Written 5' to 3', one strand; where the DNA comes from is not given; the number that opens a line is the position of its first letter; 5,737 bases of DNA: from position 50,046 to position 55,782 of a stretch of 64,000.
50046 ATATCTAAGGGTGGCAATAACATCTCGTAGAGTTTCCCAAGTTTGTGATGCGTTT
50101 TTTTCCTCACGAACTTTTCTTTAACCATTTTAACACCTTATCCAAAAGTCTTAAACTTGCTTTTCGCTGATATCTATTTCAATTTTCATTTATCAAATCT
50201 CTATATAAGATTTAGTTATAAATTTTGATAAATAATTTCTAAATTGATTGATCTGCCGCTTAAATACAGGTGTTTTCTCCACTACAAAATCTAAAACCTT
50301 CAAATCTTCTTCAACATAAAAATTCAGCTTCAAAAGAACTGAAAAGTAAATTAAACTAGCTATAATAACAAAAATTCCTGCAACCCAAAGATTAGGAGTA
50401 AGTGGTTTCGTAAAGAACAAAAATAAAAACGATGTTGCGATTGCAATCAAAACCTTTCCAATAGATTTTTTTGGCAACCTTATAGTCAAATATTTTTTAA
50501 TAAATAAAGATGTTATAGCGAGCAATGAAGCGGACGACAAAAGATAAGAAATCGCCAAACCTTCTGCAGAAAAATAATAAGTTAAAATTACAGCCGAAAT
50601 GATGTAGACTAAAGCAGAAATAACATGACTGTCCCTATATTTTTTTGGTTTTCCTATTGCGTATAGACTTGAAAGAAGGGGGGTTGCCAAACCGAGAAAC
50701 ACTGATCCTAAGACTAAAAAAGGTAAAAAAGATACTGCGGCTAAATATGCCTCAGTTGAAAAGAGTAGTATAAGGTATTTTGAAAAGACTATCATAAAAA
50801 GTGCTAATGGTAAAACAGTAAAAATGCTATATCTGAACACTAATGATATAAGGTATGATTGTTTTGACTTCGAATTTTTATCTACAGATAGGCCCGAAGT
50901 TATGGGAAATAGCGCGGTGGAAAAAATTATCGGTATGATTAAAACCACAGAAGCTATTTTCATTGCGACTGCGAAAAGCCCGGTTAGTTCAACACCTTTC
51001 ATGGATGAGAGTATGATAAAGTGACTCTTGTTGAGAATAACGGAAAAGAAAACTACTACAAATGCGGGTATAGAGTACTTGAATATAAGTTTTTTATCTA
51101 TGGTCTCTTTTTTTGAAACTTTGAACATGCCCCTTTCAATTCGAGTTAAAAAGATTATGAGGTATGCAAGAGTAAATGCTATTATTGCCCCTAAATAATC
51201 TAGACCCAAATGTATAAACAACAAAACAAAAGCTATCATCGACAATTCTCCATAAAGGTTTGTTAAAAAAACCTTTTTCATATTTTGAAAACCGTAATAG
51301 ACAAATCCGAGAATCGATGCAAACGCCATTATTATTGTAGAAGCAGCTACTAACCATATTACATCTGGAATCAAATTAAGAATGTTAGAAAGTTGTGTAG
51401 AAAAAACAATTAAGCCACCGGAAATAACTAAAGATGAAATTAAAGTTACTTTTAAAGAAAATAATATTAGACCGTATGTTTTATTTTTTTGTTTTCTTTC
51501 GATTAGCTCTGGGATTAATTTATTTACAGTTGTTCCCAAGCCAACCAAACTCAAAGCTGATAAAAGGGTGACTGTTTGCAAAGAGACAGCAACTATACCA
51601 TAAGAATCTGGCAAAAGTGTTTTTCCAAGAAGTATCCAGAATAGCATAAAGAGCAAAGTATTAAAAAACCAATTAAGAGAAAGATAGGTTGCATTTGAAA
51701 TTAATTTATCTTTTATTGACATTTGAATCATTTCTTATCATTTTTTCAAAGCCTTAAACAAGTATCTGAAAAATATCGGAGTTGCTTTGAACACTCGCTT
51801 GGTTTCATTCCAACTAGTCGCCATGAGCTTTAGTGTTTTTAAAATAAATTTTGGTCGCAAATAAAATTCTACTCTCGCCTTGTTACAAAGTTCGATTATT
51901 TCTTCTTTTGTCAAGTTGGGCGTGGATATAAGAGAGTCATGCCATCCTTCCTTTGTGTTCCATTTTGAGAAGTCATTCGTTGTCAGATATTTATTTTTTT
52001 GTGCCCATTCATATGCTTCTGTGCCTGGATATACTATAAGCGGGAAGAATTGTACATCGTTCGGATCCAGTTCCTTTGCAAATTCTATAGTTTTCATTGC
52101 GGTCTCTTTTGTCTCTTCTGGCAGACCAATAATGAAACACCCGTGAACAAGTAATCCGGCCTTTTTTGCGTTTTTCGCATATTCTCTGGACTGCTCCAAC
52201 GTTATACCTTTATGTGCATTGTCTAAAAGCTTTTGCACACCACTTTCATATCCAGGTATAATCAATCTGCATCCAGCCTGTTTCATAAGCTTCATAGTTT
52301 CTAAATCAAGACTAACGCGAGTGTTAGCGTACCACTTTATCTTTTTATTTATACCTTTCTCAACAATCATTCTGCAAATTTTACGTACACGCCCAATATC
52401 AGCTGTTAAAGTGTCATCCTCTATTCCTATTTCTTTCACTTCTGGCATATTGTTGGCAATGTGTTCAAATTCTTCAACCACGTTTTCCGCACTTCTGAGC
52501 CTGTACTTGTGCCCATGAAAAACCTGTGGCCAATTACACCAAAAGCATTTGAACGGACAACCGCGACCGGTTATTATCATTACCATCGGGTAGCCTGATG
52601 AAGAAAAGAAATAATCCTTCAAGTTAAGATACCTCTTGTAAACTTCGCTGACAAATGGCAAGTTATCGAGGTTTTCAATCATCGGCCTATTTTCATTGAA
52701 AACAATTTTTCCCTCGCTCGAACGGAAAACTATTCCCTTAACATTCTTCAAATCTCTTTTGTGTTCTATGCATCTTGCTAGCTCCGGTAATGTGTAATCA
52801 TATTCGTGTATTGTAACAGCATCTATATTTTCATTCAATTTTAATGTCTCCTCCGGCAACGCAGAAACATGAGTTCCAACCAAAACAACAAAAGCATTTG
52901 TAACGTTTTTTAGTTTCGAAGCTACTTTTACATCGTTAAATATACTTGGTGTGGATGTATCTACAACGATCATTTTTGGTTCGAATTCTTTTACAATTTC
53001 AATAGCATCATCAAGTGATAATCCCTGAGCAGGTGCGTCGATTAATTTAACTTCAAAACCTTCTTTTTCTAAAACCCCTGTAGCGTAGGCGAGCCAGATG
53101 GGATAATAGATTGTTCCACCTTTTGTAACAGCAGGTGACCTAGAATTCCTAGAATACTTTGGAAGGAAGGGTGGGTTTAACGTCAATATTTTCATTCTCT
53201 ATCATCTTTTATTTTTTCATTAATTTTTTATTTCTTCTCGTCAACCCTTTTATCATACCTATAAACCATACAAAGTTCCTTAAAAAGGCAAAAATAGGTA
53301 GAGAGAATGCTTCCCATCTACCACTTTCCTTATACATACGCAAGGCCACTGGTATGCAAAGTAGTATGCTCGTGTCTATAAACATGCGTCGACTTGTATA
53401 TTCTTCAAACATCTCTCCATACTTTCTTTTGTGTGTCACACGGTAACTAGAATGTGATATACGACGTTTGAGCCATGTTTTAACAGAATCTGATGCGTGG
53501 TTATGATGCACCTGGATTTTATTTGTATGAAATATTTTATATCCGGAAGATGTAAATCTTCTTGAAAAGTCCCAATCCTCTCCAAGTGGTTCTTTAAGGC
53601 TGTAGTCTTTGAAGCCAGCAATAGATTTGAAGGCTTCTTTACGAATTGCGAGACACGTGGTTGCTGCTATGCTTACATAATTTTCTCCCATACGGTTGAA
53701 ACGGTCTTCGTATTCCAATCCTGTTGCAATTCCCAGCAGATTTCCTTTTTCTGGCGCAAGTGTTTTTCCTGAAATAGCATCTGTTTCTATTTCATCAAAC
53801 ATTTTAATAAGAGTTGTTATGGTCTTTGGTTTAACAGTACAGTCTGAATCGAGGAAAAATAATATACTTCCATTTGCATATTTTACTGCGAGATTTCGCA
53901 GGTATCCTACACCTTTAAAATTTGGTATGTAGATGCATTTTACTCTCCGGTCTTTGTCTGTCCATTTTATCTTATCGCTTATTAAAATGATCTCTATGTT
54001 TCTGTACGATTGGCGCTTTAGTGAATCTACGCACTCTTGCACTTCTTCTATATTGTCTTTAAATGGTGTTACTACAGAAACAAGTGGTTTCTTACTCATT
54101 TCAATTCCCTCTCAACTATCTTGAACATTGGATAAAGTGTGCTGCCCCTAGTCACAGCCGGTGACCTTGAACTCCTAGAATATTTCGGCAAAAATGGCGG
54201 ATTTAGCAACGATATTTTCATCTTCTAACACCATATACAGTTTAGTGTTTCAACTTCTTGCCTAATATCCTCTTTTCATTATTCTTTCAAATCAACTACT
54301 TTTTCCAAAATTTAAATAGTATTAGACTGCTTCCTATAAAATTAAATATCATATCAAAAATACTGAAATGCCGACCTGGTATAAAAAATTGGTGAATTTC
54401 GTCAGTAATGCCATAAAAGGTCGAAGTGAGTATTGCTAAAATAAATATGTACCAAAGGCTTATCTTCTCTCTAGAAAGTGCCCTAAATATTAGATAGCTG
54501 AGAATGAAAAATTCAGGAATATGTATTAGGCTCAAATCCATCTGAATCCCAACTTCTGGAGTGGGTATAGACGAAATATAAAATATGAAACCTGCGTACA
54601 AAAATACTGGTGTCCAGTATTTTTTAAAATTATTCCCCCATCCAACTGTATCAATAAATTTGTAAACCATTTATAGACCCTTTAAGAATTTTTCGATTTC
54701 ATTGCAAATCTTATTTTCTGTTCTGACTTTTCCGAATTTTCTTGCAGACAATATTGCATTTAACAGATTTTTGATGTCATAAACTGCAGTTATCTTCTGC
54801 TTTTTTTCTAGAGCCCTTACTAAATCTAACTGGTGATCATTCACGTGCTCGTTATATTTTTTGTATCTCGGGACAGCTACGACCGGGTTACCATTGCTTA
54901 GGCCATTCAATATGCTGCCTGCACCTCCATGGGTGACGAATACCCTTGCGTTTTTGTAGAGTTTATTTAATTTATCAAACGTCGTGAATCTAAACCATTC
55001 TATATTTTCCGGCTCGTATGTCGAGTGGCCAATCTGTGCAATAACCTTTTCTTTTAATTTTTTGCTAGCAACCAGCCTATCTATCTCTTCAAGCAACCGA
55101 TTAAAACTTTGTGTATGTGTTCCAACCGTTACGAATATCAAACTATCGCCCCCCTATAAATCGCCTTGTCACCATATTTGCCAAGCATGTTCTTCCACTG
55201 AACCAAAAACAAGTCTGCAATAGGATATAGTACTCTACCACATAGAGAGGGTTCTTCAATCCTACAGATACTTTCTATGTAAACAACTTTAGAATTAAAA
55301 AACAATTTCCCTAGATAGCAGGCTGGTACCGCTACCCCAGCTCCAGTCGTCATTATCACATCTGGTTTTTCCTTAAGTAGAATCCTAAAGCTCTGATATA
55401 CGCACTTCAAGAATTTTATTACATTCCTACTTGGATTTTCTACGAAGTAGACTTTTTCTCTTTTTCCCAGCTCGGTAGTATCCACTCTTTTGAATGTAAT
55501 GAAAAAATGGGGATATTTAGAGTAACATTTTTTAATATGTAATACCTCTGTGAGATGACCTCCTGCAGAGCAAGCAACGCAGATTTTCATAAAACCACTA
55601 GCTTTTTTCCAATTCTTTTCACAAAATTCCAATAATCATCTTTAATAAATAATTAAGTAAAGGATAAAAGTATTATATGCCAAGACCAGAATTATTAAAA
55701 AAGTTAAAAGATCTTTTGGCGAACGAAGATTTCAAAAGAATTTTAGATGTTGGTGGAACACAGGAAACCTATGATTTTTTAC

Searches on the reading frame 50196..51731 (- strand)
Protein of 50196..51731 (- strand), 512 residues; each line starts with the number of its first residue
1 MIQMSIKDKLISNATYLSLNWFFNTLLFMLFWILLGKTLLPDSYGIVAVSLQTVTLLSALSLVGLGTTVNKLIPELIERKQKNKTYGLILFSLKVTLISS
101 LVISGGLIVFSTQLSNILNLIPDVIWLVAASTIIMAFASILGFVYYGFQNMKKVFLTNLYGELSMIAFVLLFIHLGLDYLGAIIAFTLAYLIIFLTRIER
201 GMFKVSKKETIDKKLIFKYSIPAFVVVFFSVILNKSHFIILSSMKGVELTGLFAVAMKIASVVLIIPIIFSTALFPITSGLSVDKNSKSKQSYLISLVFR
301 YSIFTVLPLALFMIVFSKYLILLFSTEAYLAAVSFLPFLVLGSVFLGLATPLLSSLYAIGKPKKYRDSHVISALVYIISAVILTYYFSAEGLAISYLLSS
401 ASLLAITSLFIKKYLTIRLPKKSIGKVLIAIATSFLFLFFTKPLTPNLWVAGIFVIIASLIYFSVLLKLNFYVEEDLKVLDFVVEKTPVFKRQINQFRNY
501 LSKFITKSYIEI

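Call 4: search_protein_families(library=pfam, proteins=[window:50196-51731:-], max_evalue=0.01)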
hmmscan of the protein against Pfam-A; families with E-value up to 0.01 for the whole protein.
window:50196-51731:- (512 aa): 4 families
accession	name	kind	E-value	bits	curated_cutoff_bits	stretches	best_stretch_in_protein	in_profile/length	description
PF01943.22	Polysacc_synt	-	2.5e-15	57.1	28.2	1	12-279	3-271/274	Polysaccharide biosynthesis protein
PF13440.11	Polysacc_synt_3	-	1.4e-08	34.8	23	1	39-333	6-292/293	Polysaccharide biosynthesis protein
PF01554.23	MatE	-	0.0004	20.6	24.9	1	222-378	1-157/161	MatE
PF03023.19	MurJ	-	0.00055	19.1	27.4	1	156-457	132-448/451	Lipid II flippase MurJ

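Call 5: search_protein_families(library=ncbifam, proteins=[window:50196-51731:-], max_evalue=0.01)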
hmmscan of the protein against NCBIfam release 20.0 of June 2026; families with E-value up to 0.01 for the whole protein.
window:50196-51731:- (512 aa): 1 family
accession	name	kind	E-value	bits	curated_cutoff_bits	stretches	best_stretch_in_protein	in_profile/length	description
TIGR02900.1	spore_V_B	equivalog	2.2e-05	23.4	372.3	1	13-465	4-487/488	stage V sporulation protein B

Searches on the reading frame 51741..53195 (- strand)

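Call 4: search_protein_families(library=pfam, proteins=[window:51741-53195:-], max_evalue=0.01)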
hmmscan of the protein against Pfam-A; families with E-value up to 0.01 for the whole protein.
window:51741-53195:- (485 aa): 2 families
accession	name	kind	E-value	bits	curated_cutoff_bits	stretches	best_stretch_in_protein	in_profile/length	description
PF04055.27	Radical_SAM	-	1.6e-18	67.9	29.5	1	207-373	1-166/166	Radical SAM superfamily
PF02310.24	B12-binding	-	7.7e-17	61.7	32.1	1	22-139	4-120/121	B12 binding domain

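Call 5: search_protein_families(library=ncbifam, proteins=[window:51741-53195:-], max_evalue=0.01)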
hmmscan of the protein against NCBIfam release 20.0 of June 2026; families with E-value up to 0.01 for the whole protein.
window:51741-53195:- (485 aa): 32 families (the best 25 are shown)
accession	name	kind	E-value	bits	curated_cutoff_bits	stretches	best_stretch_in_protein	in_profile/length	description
TIGR03471.1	HpnJ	equivalog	1.4e-132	442.9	577.6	1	1-480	1-468/472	hopanoid biosynthesis associated radical SAM protein HpnJ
TIGR02026.1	BchE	equivalog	1.2e-52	179.5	481.35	1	30-453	20-435/497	magnesium-protoporphyrin IX monomethyl ester anaerobic oxidative cyclase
TIGR04479.1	bcpD_PhpK_rSAM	subfamily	3.4e-39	134.6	600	1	36-403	76-434/504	PhpK family radical SAM P-methyltransferase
NF050148.1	rSAM_ApyD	equivalog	1.2e-38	133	750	1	72-396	74-391/645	RiPP biosynthesis radical SAM protein ApyD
TIGR04072.2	rSAM_ladder_B12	equivalog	2.2e-31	109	360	1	30-406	16-380/443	lipid biosynthesis B12-binding/radical SAM protein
TIGR04367.1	HpnR_B12_rSAM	equivalog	6.4e-28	97.5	650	1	32-413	22-386/490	hopanoid C-3 methylase HpnR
NF038361.1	rSAM_Sden_1168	equivalog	1.7e-27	96.3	575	1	32-406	85-481/560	Sden_1168 family B12-binding radical SAM P-methyltransferase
TIGR04013.1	B12_SAM_MJ_1487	hypoth_equivalog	2.9e-27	95.5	251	2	63-248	33-194/382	TIGR04013 family B12-binding domain/radical SAM domain-containing protein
TIGR04014.1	B12_SAM_MJ_0865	equivalog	4.6e-25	88.3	360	1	39-384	18-344/434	methyl-coenzyme M reductase glutamine C-methyltransferase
NF033070.1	rSAM_AprD4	equivalog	2.1e-24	86.3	500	1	192-409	183-403/456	AprD4 family radical SAM diol-dehydratase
TIGR03975.1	rSAM_ocin_1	subfamily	2.8e-24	85.6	281.85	1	63-371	119-425/606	RiPP maturation radical SAM C-methyltransferase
TIGR04295.1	B12_rSAM_oligo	hypoth_equivalog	3.5e-23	82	400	1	30-326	23-311/422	TIGR04295 family B12-binding domain-containing radical SAM protein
NF033712.0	B12_rSAM_KedN5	subfamily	6.8e-23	80.7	700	1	64-396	54-389/624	KedN5 family methylcobalamin-dependent radical SAM C-methyltransferase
TIGR04190.1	B12_SAM_Ta0216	equivalog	9.5e-19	67.4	500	1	31-443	36-476/554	TIGR04190 family B12-binding domain/radical SAM domain protein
TIGR04385.1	B12_rSAM_cofa1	equivalog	1.6e-18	67.1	450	1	31-375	19-363/438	B12 lower ligand biosynthesis radical SAM protein BzaD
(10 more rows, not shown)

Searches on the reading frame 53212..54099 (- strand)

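Call 4: search_protein_families(library=pfam, proteins=[window:53212-54099:-], max_evalue=0.01)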
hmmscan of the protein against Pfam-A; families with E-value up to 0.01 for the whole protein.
window:53212-54099:- (296 aa): 6 families
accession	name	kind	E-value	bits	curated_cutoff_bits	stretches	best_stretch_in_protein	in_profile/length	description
PF00535.33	Glycos_transf_2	-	2.9e-20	73.3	23.3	1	8-159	1-166/168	Glycosyl transferase family 2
PF13632.12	Glyco_trans_2_3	-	8.1e-11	42.5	27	1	81-219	3-142/198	Glycosyl transferase family group 2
PF13506.12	Glyco_transf_21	-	9.9e-08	32.1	21.7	1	72-212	26-168/174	Glycosyl transferase family 21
PF10111.15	Glyco_tranf_2_2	-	2.2e-06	27.8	27.3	1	8-101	1-106/276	Glycosyltransferase like family 2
PF13641.12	Glyco_tranf_2_3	-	5.1e-06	27.1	27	1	10-204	7-216/230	Glycosyltransferase like family 2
PF02709.20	Glyco_transf_7C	-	0.0015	18.5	23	1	148-194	22-67/78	N-terminal domain of galactosyltransferase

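Call 5: search_protein_families(library=ncbifam, proteins=[window:53212-54099:-], max_evalue=0.01)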
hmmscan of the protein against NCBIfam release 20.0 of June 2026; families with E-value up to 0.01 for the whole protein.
window:53212-54099:- (296 aa): 20 families
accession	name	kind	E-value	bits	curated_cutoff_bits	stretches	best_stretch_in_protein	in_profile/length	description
TIGR03965.1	mycofact_glyco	equivalog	1.9e-20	73.2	280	1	4-222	73-302/467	mycofactocin biosynthesis glycosyltransferase MftF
NF047683.1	TeichurnBiosyTuaG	equivalog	2e-12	47.3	400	1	2-102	3-112/252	teichuronic acid biosynthesis protein TuaG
NF041875.1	EPS_EpsD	equivalog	7.3e-12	45.3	370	1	7-246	1-252/325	exopolysaccharide biosynthesis glycosyltransferase EpsD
NF041394.1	GtaseAglG_Halo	equivalog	5e-11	42.4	440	1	9-114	7-120/304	glucosyl-dolichyl phosphate glucuronosyltransferase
NF007482.0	PRK10073.1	equivalog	3.4e-10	39.4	423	1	1-107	2-116/334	glycosyltransferase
TIGR04283.1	glyco_like_mftF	equivalog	4.8e-10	39.4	182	1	7-195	1-182/221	TIGR04283 family arsenosugar biosynthesis glycosyltransferase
TIGR03937.1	PgaC_IcaA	equivalog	1.1e-08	34.5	422.3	1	3-193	43-244/407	poly-beta-1,6-N-acetyl-D-glucosamine synthase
TIGR03111.1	glyc2_xrt_Gpos1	hypoth_equivalog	1.1e-07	31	363.95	1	3-114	47-170/439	TIGR03111 family XrtG-associated glycosyltransferase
NF038299.1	EPS_HpsN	equivalog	1.3e-06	27.6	425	1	5-118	1-124/317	hormogonium polysaccharide biosynthesis glycosyltransferase HpsN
TIGR03472.1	HpnI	equivalog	6.1e-06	25.3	310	1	64-214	115-266/373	bacteriohopanetetrol glucosamine biosynthesis glycosyltransferase HpnI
TIGR03469.1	HpnB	hypoth_equivalog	7.6e-05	21.9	379.25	0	4-43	43-83/386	hopene-associated glycosyltransferase HpnB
TIGR04242.1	nodulat_NodC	equivalog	0.00015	20.8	550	1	4-117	47-172/395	chitooligosaccharide synthase NodC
NF038302.1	EPS_HpsE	equivalog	0.00017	20.6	300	1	60-200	70-223/307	hormogonium polysaccharide biosynthesis glycosyltransferase HpsE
NF050050.1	ProtGlycPglI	equivalog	0.00018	21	500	1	5-104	2-111/306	GalNAc(5)-diNAcBac-PP-undecaprenol beta-1,3-glucosyltransferase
NF053739.1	GlytfEpsEBac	equivalog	0.00022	20.3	450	1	5-193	1-196/265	glycosyltransferase EpsE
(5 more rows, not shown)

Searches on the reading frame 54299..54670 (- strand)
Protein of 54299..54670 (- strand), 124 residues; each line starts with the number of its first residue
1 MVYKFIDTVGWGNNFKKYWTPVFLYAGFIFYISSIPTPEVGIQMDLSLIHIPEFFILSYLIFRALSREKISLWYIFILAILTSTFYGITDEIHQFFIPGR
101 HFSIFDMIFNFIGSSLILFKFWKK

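Call 44: search_protein_families(library=pfam, proteins=[window:54299-54670:-], max_evalue=0.0001)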
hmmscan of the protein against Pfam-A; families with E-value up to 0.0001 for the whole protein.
window:54299-54670:- (124 aa): 1 family
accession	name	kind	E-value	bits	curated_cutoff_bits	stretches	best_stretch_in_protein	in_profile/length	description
PF04892.17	VanZ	-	6.2e-10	40.2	30.1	1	49-116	60-117/126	VanZ like family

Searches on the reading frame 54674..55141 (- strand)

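Call 44: search_protein_families(library=pfam, proteins=[window:54674-55141:-], max_evalue=0.0001)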
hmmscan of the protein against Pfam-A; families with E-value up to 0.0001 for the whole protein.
window:54674-55141:- (156 aa): 2 families
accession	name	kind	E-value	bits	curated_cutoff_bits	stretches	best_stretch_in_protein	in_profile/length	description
PF04101.22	Glyco_tran_28_C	-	1.8e-22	80.6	22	1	1-152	1-159/166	Glycosyltransferase family 28 C-terminal domain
PF00201.24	UDPGT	-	8.1e-05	22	19.5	0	65-131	341-406/499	UDP-glucoronosyl and UDP-glucosyl transferase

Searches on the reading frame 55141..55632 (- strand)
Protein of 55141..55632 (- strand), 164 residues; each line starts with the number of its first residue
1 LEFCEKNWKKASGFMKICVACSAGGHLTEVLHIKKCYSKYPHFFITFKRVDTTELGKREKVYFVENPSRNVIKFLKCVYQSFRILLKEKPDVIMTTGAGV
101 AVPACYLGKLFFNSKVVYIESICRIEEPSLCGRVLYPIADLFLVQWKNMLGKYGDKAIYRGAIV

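Call 44: search_protein_families(library=pfam, proteins=[window:55141-55632:-], max_evalue=0.0001)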
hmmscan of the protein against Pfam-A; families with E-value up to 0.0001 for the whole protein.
window:55141-55632:- (164 aa): 1 family
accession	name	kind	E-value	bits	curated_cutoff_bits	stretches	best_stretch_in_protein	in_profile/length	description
PF08660.17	Alg14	-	7.6e-24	85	27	1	70-162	74-170/171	Oligosaccharide biosynthesis protein Alg14 like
